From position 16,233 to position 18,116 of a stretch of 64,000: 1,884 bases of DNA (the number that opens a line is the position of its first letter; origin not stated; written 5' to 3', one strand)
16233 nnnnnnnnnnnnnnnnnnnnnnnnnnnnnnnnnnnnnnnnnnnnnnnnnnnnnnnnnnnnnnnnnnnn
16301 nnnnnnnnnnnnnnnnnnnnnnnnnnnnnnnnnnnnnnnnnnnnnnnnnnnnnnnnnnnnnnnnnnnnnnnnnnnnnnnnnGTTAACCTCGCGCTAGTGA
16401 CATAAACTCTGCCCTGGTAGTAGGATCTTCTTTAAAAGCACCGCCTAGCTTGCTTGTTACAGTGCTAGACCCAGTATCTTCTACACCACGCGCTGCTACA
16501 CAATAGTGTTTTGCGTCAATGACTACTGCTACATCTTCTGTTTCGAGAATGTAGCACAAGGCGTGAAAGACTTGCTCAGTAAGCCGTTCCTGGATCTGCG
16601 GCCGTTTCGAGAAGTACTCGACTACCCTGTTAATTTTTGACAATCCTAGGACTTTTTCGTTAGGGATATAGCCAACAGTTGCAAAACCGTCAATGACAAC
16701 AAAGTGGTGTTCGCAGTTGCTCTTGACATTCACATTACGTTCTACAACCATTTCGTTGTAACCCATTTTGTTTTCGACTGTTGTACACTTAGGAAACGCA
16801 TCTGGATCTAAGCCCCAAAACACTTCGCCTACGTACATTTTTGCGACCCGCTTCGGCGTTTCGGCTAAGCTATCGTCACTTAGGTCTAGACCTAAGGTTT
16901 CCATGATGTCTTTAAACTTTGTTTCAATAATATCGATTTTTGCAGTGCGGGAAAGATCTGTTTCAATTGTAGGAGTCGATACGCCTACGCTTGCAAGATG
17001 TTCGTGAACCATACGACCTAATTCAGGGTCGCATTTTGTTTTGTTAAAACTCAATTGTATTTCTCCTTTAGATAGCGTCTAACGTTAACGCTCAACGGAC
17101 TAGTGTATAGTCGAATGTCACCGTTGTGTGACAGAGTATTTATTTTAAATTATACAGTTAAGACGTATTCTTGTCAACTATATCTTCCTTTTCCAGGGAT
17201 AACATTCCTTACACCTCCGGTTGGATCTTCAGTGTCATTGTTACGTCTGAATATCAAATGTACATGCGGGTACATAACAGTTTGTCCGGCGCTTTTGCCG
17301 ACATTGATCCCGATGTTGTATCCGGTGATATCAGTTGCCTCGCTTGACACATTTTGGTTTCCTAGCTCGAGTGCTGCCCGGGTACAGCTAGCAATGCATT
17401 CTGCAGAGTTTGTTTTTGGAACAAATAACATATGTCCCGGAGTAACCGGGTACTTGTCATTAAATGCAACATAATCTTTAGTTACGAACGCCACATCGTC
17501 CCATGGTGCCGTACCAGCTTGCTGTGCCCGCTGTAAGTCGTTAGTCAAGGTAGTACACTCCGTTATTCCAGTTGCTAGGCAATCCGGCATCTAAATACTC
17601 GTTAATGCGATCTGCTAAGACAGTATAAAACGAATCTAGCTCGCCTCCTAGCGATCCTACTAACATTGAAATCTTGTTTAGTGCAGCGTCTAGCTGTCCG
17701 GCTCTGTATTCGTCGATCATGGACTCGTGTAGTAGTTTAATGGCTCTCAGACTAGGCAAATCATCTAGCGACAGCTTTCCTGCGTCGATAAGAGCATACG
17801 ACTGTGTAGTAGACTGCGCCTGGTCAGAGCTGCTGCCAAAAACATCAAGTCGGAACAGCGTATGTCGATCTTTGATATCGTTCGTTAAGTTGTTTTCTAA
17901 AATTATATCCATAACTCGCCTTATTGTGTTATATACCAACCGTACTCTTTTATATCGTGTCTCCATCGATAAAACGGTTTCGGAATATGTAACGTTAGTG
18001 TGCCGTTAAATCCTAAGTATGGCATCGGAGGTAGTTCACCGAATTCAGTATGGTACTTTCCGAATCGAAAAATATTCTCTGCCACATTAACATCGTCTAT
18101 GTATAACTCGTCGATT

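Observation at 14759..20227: Eight-gene operon ClpP / SPASM radical-SAM / 2 unknowns / HIT / GTP cyclohydrolase I / 334-aa unknown / 2OG-oxygenase-like: candidate uncharacterised modification pathway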

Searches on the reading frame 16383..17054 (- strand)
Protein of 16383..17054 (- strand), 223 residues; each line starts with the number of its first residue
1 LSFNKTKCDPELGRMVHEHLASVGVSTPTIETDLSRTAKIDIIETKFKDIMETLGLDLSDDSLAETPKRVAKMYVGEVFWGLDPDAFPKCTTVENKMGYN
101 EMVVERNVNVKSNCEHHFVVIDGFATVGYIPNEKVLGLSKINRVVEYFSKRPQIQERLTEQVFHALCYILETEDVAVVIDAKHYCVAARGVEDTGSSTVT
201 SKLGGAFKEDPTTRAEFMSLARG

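Call 3: search_protein_families(library=pfam, proteins=[window:16383-17054:-], max_evalue=0.1)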
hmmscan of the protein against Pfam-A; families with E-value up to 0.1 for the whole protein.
window:16383-17054:- (223 aa): 2 families
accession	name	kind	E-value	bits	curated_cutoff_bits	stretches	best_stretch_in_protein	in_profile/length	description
PF01227.27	GTP_cyclohydroI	-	1.6e-62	210.6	27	1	43-221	1-178/179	GTP cyclohydrolase I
PF14489.11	QueF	-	0.056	14.1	27.3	0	126-177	7-58/81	QueF-like protein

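Call 4: search_protein_families(library=phrogs, proteins=[window:16383-17054:-], max_evalue=0.01)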
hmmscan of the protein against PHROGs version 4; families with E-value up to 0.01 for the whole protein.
window:16383-17054:- (223 aa): 1 family
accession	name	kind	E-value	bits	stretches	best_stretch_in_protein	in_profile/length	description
phrog_2197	-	other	2.3e-76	256.6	1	33-221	9-198/200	GTP cyclohydrolase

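Call 6: search_protein_families(library=ncbifam, proteins=[window:16383-17054:-], max_evalue=0.1)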
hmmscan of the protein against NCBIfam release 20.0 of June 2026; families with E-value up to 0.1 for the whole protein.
window:16383-17054:- (223 aa): 4 families
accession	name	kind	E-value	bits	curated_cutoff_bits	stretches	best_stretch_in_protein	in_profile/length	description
NF006824.0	PRK09347.1-1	equivalog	2e-93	311.9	202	1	13-220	8-215/219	GTP cyclohydrolase I FolE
TIGR00063.1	folE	equivalog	6e-72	241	181.6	1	43-221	1-178/180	GTP cyclohydrolase I FolE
NF006826.0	PRK09347.1-3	subfamily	2.9e-58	196.5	162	1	42-221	8-186/189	GTP cyclohydrolase I FolE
NF006825.1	PRK09347.1-2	subfamily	9.3e-52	175.1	174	1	44-221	2-178/179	GTP cyclohydrolase I FolE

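Call 84: search_dna_similar(query=window:16383-17054:-, collection=phages, mode=protein, max_rows=25)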
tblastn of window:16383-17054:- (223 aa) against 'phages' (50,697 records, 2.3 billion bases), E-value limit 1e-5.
Records with a match: 406; places in all: 408; records where one place covers at least 80% of the query: 196.
Best place of each record, by identity: 60-80% 54; <60% 352.
By first word of the organism name: Vibrio 75; Mycobacterium 56; Pseudomonas 53; Escherichia 41; Stenotrophomonas 19; Rhizobium 15; Campylobacter 15; Cellulophaga 12; Bacteriophage 9; Bacillus 9; and 43 more.
By host as written in the record: - 54; Mycobacterium smegmatis mc2 155 31; Escherichia coli 18; Pseudomonas aeruginosa 15; Stenotrophomonas maltophilia 15; Mycobacterium smegmatis mc#155 15; Pseudomonas aeruginosa PAO1 13; Pseudomonas putida KT2440 and Paw85 9; and 137 more.
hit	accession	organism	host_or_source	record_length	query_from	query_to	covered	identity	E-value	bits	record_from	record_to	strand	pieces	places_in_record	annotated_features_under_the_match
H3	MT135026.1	Vibrio phage V09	Vibrio parahaemolyticus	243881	3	223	99%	65.2%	1e-93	305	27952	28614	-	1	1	hypothetical protein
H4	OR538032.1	Vibrio phage PG216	Vibrio parahaemolyticus G299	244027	3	223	99%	65.2%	1e-93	305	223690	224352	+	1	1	GTP cyclohydrolase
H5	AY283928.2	Vibrio phage KVP40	-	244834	3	223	99%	65.2%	1e-93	305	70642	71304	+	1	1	folE: GTP cyclohydrolase I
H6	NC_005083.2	Vibrio phage KVP40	Vibrio parahaemolyticus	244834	3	223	99%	65.2%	1e-93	305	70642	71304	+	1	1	folE: GTP cyclohydrolase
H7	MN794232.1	Vibrio phage VH1_2019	Vibrio natiegens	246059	3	223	99%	65.2%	1e-93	305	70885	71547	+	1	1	folE: GTP cyclohydrolase 1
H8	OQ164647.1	Vibrio phage vB_ValM_PVA8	Vibrio sp.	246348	3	223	99%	65.2%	1e-93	305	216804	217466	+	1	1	hypothetical protein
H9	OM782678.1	Vibrio phage PC-Liy1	Vibrio sp.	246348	3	223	99%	65.2%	1e-93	305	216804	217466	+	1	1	GTP cyclohydrolase I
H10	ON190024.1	Vibrio phage PVA8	Vibrio sp.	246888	3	223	99%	65.2%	1e-93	305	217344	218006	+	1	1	GTP cyclohydrolase I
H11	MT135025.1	Vibrio phage V07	Vibrio parahaemolyticus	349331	3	223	99%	65.2%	1e-93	305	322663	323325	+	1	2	hypothetical protein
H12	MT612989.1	Vibrio phage vB_ValM_R11Z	Vibrio alginolyticus NBRC 15630 = ATCC ...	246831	3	223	99%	65.2%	1e-93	305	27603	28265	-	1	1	GTP cyclohydrolase 1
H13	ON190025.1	Vibrio phage PVA23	Vibrio sp.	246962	3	223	99%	65.2%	1e-93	305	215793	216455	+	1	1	GTP cyclohydrolase 1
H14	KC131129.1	Vibrio phage VH7D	Vibrio harveyi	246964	3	223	99%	65.2%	1e-93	305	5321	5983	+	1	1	GTP cyclohydrolase 1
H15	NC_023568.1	Vibrio phage VH7D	Vibrio harveyi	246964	3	223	99%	65.2%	1e-93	305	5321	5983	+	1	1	GTP cyclohydrolase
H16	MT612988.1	Vibrio phage vB_ValM_R10Z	Vibrio alginolyticus NBRC 15630 = ATCC ...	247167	3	223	99%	65.2%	1e-93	305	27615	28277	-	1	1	GTP cyclohydrolase 1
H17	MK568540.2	Vibrio phage Va3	Vibrio alginolyticus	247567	3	223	99%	65.2%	1e-93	305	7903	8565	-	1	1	GTP cyclohydrolase 1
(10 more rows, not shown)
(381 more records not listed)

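Call 86: get_annotated_region(hit=H6, flank=6000)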
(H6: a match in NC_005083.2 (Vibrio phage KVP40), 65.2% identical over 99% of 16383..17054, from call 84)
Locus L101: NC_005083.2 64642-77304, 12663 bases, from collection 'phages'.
description: Vibrio phage KVP40, complete genome.
organism: Vibrio phage KVP40 (NCBI taxid 75320)
taxonomy: Viruses; Duplodnaviria; Heunggongvirae; Uroviricota; Caudoviricetes; Straboviridae; Schizotequatrovirus; Schizotequatrovirus KVP40
host: Vibrio parahaemolyticus; source: -; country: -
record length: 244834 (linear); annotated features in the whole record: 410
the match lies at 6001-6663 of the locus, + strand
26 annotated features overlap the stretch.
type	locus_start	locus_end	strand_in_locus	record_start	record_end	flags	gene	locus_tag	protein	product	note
CDS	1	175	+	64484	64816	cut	-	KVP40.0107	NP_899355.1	hypothetical protein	-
CDS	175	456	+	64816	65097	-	-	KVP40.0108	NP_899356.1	hypothetical protein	-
CDS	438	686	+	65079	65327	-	-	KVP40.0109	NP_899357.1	hypothetical protein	-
CDS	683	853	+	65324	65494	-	-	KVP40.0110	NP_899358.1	hypothetical protein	-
CDS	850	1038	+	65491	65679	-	-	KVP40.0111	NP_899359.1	hypothetical protein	-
CDS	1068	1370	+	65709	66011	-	-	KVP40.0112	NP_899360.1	hypothetical protein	-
CDS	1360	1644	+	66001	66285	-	-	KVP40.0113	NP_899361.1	hypothetical protein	conserved hypothetical protein related to T4 nrdA.1; identified by Glimmer2; putative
CDS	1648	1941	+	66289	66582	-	-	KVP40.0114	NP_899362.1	hypothetical protein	-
CDS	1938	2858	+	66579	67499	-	-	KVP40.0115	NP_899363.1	hypothetical protein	-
CDS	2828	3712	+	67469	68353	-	-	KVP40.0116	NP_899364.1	hypothetical protein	-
CDS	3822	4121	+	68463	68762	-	-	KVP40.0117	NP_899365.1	hypothetical protein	identified by match to PFAM protein family HMM PF00193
CDS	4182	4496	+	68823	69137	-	-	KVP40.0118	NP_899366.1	hypothetical protein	-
CDS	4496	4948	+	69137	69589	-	cd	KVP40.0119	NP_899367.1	dCMP deaminase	dCMP deaminase; part of the T4 enzyme pathway that takes nucleoside diphosphates (NDPs) and deoxynucleoside ...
CDS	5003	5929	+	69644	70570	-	-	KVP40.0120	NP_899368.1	hypothetical protein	identified by match to TIGR protein family HMM TIGR00137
CDS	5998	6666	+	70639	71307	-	folE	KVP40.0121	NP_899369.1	GTP cyclohydrolase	similar to SP:P27511; identified by sequence similarity; putative; biosynthesis of tetrahydrofolate, putative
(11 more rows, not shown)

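Call 94: search_protein_families(library=pfam, proteins=[L101:5003-5929:+, L101:6667-8046:+, L101:8076-8984:+, L101:9040-9756:+, L101:9756-10364:+], max_evalue=0.001)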
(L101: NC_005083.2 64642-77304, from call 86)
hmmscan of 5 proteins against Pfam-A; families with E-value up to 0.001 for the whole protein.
L101:5003-5929:+ (308 aa): 1 family
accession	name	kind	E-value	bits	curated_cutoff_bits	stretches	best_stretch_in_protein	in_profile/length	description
PF01242.24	PTPS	-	1.7e-10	41.4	22.4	1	173-291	6-112/121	6-pyruvoyl tetrahydropterin synthase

L101:6667-8046:+ (459 aa): 0 families

L101:8076-8984:+ (302 aa): 2 families
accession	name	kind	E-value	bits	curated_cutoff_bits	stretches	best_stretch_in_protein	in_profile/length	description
PF14819.11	QueF_N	-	2e-28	99.4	25.6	1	32-139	6-110/111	Nitrile reductase, 7-cyano-7-deazaguanine-reductase N-term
PF14489.11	QueF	-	1.8e-20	73.4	27.3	1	203-279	1-78/81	QueF-like protein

L101:9040-9756:+ (238 aa): 3 families
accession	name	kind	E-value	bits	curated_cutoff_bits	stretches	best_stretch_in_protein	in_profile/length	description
PF06508.19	QueC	-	5.2e-54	183.4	22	1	2-215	1-209/210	Queuosine biosynthesis protein QueC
PF02540.23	NAD_synthase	-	1.5e-07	31.3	21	1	2-64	20-82/242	NAD synthase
PF00733.27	Asn_synthase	-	6.5e-06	26.5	21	1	2-63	19-79/354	Asparagine synthase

L101:9756-10364:+ (202 aa): 0 families
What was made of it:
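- KVP40 FolE (65% identity) is embedded in a QueD-FolE-x-QueF-QueC cluster (calls 84, 86, 94). The closest FolE homologues are in KVP40-like phages, inside a QueD-FolE-QueF-QueC cluster (calls 84, 86, 94).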

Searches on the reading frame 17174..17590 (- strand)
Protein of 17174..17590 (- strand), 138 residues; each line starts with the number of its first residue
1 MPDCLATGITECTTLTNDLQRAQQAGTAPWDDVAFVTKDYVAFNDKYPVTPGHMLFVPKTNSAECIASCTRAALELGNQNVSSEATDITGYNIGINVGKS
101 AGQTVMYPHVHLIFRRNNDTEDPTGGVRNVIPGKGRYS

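Call 3: search_protein_families(library=pfam, proteins=[window:17174-17590:-], max_evalue=0.1)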
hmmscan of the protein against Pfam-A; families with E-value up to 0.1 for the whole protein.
window:17174-17590:- (138 aa): 2 families
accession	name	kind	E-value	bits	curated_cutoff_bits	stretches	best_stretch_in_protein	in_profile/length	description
PF01230.28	HIT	-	1.7e-10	41.8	21.5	1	33-117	8-97/98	HIT domain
PF11969.13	DcpS_C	-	0.00036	21.4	24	1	32-114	15-101/114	Scavenger mRNA decapping enzyme C-term binding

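Call 4: search_protein_families(library=phrogs, proteins=[window:17174-17590:-], max_evalue=0.01)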
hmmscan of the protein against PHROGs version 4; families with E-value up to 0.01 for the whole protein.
window:17174-17590:- (138 aa): 3 families
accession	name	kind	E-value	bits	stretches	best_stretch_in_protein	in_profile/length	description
phrog_19494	-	unknown function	3.1e-16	60.6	1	39-131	23-120/120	-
phrog_3962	-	unknown function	5.4e-11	43.4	1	45-120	34-109/145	-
phrog_32154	-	unknown function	0.0027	19.2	1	49-104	9-64/82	-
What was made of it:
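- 17174..17590 (-): HIT-family (Hint-branch) nucleotide hydrolase or transferase. The motif is YPHVHLI, with the middle and last His retained. It is lineage-specific at this position. Pfam HIT 1.7e-10 (call 3). phrog_19494 3e-16 (call 4).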

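Call 6: search_protein_families(library=ncbifam, proteins=[window:17174-17590:-], max_evalue=0.1)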
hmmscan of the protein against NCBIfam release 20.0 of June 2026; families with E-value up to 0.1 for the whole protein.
window:17174-17590:- (138 aa): 3 families
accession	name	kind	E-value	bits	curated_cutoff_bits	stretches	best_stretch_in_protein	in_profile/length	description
NF045834.1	M_plasma_HinT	exception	3e-13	50.5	130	1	38-114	19-100/102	histidine triad protein HinT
NF052622.1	ATPAdlTfActino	equivalog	5.1e-05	22.9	290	1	43-120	64-147/176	ATP adenylyltransferase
NF007965.0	PRK10687.1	equivalog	0.00034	20.7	206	1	32-116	18-108/119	purine nucleoside phosphoramidase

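Call 74: search_solved_structures(query=window:17174-17590:-, max_evalue=0.001)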
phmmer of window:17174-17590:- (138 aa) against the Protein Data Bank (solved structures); distinct sequences matched with E-value up to 0.001: 25.
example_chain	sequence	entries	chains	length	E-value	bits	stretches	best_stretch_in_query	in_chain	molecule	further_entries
3o0m_A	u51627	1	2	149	1.7e-08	38.2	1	35-120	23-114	HIT family protein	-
2eo4_A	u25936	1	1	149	2.7e-07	34.3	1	37-119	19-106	150aa long hypothetical histidine triad nucleotide-binding protein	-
3l7x_A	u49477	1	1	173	3.5e-06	30.7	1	26-117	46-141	Putative Hit-like protein involved in cell-cycle regulation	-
3imi_A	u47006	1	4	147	9.7e-06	29.2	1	39-117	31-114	HIT family protein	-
3wo5_A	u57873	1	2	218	1.3e-05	28.8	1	42-122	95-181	AP-4-A phosphorylase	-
6d6j_A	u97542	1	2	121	1.7e-05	28.4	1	32-116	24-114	HIT family hydrolase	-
3ano_A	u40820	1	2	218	2.5e-05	27.9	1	42-122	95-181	AP-4-A phosphorylase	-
6af2_A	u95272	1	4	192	3.4e-05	27.5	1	42-122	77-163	HIT domain-containing protein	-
3oj7_A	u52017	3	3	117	3.5e-05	27.4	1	35-113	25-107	Putative histidine triad family protein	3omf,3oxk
1ems_A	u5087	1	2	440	4.4e-05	27.1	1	27-122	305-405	NIT-FRAGILE HISTIDINE TRIAD FUSION PROTEIN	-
3o1z_A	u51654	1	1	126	4.7e-05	27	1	35-116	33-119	Histidine triad nucleotide-binding protein 1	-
3o1x_A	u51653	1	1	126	4.8e-05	27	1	35-116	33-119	Histidine triad nucleotide-binding protein 1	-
5cs2_A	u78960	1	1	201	6.1e-05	26.6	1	35-122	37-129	Histidine triad protein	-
3rhn_A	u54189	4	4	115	6.4e-05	26.6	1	35-116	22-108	HISTIDINE TRIAD NUCLEOTIDE-BINDING PROTEIN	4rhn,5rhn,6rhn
4egu_A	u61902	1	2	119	7.7e-05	26.3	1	40-114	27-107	histidine triad (HIT) protein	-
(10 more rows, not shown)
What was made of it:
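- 17174..17590 (-): PDB HIT proteins match at 1.7e-8 (call 74).
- On HIT superfamily: Pfam HIT 1.7e-10 (call 3) and PDB HIT proteins at 1.7e-8 (call 74).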

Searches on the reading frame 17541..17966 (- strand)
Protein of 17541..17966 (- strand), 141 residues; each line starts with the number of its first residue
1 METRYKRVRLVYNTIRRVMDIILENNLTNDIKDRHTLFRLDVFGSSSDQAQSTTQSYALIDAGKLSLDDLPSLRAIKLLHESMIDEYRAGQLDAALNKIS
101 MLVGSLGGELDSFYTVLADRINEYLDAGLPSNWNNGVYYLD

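Call 3: search_protein_families(library=pfam, proteins=[window:17541-17966:-], max_evalue=0.1)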
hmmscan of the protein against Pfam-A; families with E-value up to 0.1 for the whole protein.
window:17541-17966:- (141 aa): 1 family
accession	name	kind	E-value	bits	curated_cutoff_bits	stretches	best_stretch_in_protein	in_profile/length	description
PF15165.12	REC114-like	-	0.052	13.7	27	1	15-56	77-115/236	Meiotic recombination protein REC114-like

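Call 4: search_protein_families(library=phrogs, proteins=[window:17541-17966:-], max_evalue=0.01)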
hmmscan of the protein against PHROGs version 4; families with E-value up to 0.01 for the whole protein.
window:17541-17966:- (141 aa): 0 families

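Call 6: search_protein_families(library=ncbifam, proteins=[window:17541-17966:-], max_evalue=0.1)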
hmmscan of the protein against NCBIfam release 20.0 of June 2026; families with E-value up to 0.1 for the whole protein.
window:17541-17966:- (141 aa): 1 family
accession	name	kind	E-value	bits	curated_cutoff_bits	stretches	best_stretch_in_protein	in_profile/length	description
NF010709.0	PRK14111.1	equivalog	0.066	12.6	425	1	55-100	131-176/290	F0F1 ATP synthase subunit gamma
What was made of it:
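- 17541..17966 (-): 141-aa ORF (123 aa by gene callers), lineage-specific and of unknown function. No Pfam, PHROG or NCBIfam hit (calls 3, 4, 6).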
